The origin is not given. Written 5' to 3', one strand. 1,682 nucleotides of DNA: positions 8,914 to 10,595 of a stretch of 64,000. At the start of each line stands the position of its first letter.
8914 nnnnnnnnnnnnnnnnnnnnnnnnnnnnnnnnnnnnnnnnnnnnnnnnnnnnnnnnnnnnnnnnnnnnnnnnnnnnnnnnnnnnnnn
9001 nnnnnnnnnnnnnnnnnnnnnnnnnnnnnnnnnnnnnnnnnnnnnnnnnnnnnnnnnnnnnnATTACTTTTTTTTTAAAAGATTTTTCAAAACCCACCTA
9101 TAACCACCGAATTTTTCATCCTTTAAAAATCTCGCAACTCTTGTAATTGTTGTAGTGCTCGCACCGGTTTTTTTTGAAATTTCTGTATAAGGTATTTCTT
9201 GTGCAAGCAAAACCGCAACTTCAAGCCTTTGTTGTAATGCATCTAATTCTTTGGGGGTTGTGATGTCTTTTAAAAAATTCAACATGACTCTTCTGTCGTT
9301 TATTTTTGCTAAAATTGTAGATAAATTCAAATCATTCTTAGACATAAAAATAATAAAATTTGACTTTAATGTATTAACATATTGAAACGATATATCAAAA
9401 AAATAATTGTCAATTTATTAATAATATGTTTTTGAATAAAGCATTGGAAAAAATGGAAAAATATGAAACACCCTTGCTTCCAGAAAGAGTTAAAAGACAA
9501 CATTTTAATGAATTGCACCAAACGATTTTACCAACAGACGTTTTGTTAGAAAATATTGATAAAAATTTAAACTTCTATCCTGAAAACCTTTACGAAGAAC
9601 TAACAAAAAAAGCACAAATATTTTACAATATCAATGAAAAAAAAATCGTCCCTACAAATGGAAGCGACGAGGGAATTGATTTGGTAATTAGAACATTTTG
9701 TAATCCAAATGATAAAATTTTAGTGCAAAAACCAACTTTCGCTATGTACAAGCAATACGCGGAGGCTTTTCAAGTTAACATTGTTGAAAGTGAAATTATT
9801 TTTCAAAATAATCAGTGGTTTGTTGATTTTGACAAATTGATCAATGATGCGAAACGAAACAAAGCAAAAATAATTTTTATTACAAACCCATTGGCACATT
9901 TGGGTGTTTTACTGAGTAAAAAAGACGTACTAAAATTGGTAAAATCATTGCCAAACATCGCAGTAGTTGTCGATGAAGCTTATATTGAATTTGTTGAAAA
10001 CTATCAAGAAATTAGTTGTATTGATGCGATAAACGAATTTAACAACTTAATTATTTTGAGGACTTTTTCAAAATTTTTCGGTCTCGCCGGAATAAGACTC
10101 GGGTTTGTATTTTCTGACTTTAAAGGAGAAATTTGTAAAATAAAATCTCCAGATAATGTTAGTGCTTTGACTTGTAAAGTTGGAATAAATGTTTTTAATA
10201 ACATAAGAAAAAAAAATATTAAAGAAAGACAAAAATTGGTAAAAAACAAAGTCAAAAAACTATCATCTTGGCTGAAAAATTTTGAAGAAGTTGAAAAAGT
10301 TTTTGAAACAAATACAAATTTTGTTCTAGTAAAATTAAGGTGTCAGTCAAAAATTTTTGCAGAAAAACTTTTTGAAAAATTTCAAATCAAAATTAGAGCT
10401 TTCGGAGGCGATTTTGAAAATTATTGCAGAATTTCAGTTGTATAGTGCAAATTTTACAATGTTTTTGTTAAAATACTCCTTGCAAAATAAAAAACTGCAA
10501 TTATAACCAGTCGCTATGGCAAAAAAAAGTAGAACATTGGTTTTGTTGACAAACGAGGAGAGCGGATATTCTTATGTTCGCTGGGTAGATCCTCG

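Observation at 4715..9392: Conserved ~27-nt motif placed in front of yerC-like, hisD, hisH, hisF and vat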

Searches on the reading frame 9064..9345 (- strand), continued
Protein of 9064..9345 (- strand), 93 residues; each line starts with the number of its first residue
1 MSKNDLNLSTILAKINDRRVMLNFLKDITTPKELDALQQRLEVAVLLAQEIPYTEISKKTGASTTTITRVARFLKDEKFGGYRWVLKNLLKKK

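Call 36: search_solved_structures(query=window:9064-9345:-, max_evalue=0.01, show_alignments=2)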
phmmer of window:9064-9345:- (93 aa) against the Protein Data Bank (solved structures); distinct sequences matched with E-value up to 0.01: 16.
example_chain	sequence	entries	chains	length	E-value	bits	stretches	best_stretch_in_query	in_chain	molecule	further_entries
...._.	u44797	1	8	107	1.3e-10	44.9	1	15-91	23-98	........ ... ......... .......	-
3g1c_A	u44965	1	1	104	1.5e-09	41.5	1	14-83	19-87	The TrpR like protein from Eubacterium eligens ATCC 27750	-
3kor_A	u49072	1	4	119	1.7e-08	38.2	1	13-75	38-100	Possible Trp repressor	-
6ejz_A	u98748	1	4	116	0.00098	23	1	20-91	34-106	Trp operon repressor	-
6fal_A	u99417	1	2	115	0.001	22.9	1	20-91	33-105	Trp operon repressor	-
1tro_A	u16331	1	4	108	0.0041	21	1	20-91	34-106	PROTEIN (TRP REPRESSOR)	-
3wrp_A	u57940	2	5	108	0.0041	21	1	20-91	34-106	TRP REPRESSOR | Trp operon repressor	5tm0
1rcs_A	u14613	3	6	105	0.0042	20.9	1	20-91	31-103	TRP REPRESSOR | HOLO TRP REPRESSOR | APO TRP REPRESSOR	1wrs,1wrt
1trr_A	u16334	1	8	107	0.0042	20.9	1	20-91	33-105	PROTEIN (TRP REPRESSOR)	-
1co0_A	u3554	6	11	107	0.0043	20.9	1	20-91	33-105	TRP OPERON REPRESSOR | TRP REPRESSOR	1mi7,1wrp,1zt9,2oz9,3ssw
1jhg_A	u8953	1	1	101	0.0049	20.7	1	20-91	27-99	TRP OPERON REPRESSOR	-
6ejw_A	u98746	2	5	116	0.0051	20.7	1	20-91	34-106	Trp operon repressor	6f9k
2xdi_A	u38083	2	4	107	0.0059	20.5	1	20-91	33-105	TRP OPERON REPRESSOR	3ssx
7os9_AA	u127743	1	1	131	0.0064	20.4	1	20-91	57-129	Trp operon repressor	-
6eni_A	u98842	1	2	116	0.0064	20.4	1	21-91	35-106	Trp operon repressor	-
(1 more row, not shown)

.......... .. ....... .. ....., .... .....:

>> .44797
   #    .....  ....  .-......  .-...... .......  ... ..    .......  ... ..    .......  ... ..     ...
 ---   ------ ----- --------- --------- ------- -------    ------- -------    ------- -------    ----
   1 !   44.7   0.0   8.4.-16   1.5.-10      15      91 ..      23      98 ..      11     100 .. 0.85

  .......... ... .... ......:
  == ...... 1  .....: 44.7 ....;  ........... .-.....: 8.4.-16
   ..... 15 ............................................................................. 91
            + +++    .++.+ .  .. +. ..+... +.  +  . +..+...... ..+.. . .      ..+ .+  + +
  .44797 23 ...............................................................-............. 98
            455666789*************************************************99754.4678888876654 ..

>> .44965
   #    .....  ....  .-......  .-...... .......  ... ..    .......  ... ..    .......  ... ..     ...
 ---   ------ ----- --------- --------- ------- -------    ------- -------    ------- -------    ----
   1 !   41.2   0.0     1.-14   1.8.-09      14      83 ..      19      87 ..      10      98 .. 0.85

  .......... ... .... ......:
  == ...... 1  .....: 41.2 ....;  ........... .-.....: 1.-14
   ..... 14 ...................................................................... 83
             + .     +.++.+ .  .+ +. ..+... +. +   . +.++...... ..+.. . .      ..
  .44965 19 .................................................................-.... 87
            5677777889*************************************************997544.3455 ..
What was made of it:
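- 9064..9345 (-): hisR (yerC-like), a 93-aa TrpR-family histidine repressor and the presumed binder of the arrays. Its stop is 1 nt from the hisG ATG. Closest PDB entries are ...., 3G1C and 3KOR (call 36).
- On HisR / YerC-YecD regulator (protein): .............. aligns with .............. of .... and 3G1C (call 36).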

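Call 38: find_encoding_contigs(protein=P0008, flank=10000, max_places=2)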
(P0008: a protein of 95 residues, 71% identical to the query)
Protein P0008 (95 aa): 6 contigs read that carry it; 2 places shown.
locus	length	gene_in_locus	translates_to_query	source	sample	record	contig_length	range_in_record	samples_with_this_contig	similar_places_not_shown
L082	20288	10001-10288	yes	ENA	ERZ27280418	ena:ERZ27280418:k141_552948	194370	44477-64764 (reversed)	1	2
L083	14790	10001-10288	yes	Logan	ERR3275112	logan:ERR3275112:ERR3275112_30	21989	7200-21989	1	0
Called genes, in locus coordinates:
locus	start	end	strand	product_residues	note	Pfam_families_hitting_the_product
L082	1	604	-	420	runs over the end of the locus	PF03739:LptF_LptG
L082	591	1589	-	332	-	-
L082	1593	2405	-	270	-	PF14805:THDPS_N_2, PF25084:LbH_EIF2B (weak), PF25087:GMPPB_C (weak), PF00132:Hexapep, PF14602:Hexapep_2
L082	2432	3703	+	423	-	PF07690:MFS_1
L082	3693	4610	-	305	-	PF00483:NTP_transferase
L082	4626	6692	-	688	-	PF00009:GTP_EFTU, PF03144:GTP_EFTU_D2, PF22042:EF-G_D2, PF14492:EFG_III, PF03764:EFG_IV, PF00679:EFG_C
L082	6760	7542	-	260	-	PF09411:PagL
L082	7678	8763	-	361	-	-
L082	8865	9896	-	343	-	PF00155:Aminotran_1_2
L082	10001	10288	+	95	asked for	PF01371:Trp_repressor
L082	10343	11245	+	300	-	PF13489:Methyltransf_23 (weak), PF01209:Ubie_methyltran (weak), PF08241:Methyltransf_11, PF13649:Methyltransf_25 (faint), PF13847:Methyltransf_31 (weak)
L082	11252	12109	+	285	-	PF01634:HisG, PF08029:HisG_C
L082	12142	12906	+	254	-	-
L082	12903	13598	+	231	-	PF07505:DUF5131, PF04055:Radical_SAM (weak)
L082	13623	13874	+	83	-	PF07866:DUF1653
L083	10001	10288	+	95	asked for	PF01371:Trp_repressor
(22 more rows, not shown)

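Call 39: find_encoding_contigs(protein=P0065, flank=10000, max_places=2)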
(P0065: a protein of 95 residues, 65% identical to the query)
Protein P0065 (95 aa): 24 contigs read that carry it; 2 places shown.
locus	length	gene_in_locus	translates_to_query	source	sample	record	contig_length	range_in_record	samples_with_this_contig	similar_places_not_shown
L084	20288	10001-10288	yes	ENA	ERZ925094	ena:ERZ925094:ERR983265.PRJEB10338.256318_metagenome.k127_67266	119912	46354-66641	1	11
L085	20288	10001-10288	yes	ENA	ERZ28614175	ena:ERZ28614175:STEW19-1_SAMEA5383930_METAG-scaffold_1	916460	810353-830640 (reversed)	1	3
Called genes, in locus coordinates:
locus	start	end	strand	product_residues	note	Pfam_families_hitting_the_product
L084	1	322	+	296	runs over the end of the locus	PF02899:Phage_int_SAM_1, PF00589:Phage_integrase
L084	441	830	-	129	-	PF01420:Methylase_S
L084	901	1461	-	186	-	PF01420:Methylase_S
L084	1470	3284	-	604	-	PF02384:N6_Mtase, PF01170:UPF0020 (weak)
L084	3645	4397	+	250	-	PF00085:Thioredoxin (faint), PF13462:Thioredoxin_4, PF13098:Thioredoxin_2, PF01323:DSBA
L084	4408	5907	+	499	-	PF08245:Mur_ligase_M, PF02875:Mur_ligase_C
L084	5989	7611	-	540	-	-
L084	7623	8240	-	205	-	PF13036:LpoB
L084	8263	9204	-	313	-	PF02169:LPP20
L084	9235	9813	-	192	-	-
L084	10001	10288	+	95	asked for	PF01371:Trp_repressor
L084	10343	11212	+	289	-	PF13489:Methyltransf_23 (weak), PF13847:Methyltransf_31 (weak), PF08241:Methyltransf_11, PF13649:Methyltransf_25 (weak), PF01209:Ubie_methyltran (weak)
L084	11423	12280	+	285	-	PF01634:HisG, PF08029:HisG_C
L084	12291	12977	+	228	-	PF07505:DUF5131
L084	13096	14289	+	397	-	PF00815:Histidinol_dh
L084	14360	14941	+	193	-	PF00117:GATase, PF01174:SNO (weak), PF07685:GATase_3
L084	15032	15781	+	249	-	-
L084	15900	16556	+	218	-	PF00132:Hexapep, PF14602:Hexapep_2 (weak)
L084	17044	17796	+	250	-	PF00977:His_biosynth, PF01207:Dus, PF03060:NMO (faint)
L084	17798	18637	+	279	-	PF01844:HNH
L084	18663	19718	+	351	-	PF08645:PNK3P, PF13419:HAD_2 (weak), PF13242:Hydrolase_like (weak), PF00475:IGPD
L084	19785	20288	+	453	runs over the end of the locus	PF00977:His_biosynth, PF01502:PRA-CH, PF01503:PRA-PH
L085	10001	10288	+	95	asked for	PF01371:Trp_repressor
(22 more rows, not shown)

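Call 40: find_encoding_contigs(protein=P0038, flank=10000, max_places=2)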
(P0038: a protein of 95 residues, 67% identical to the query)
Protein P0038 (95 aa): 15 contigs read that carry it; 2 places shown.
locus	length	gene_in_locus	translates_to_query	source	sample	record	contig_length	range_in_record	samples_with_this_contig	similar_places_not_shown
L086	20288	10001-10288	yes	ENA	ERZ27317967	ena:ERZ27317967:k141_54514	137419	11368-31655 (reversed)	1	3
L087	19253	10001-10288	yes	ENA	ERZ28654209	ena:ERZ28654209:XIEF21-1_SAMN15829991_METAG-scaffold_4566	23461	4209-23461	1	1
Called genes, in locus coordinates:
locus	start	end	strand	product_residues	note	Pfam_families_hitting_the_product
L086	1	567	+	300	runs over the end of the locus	-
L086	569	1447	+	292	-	PF02153:PDH_N (weak)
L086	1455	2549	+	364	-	PF13685:Fe-ADH_2 (weak), PF01761:DHQ_synthase, PF24621:DHQS_C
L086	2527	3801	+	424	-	PF00275:EPSP_synthase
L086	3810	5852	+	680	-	PF01202:SKI, PF08501:Shikimate_dh_N, PF18317:SDH_C (weak), PF01487:DHquinase_I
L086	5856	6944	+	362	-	PF01264:Chorismate_synt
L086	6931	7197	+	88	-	PF01817:CM_2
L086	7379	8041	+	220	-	-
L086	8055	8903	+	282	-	PF00800:PDT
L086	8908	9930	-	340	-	PF00155:Aminotran_1_2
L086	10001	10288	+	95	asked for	PF01371:Trp_repressor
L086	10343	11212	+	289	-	PF13489:Methyltransf_23 (weak), PF08241:Methyltransf_11, PF13649:Methyltransf_25 (weak), PF13847:Methyltransf_31 (weak), PF01209:Ubie_methyltran (weak)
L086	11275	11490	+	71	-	-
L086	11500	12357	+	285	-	PF01634:HisG, PF08029:HisG_C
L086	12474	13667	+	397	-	PF00815:Histidinol_dh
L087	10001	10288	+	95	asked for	PF01371:Trp_repressor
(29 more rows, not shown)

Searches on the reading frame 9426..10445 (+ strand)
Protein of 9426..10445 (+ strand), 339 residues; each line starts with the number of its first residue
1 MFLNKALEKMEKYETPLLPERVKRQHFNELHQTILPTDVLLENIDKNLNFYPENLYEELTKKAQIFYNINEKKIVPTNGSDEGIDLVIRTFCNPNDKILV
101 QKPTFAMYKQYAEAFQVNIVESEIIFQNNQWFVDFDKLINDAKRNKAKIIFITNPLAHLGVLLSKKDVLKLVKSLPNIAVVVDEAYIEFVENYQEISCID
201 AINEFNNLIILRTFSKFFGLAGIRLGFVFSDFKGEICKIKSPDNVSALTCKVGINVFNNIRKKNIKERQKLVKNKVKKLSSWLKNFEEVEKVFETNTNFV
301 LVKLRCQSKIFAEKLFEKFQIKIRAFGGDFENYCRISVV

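Call 9: search_protein_families(library=pfam, proteins=[window:9426-10445:+], max_evalue=0.01)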
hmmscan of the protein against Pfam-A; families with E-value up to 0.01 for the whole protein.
window:9426-10445:+ (339 aa): 1 family
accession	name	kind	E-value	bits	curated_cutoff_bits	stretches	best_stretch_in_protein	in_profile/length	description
PF00155.27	Aminotran_1_2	-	9.3e-42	143.9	19.7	1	36-338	19-346/361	Aminotransferase class I and II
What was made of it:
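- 9426..10445 (+): HisC-like aminotransferase, transcribed divergently from the shared operator region. Pfam PF00155 (call 9).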
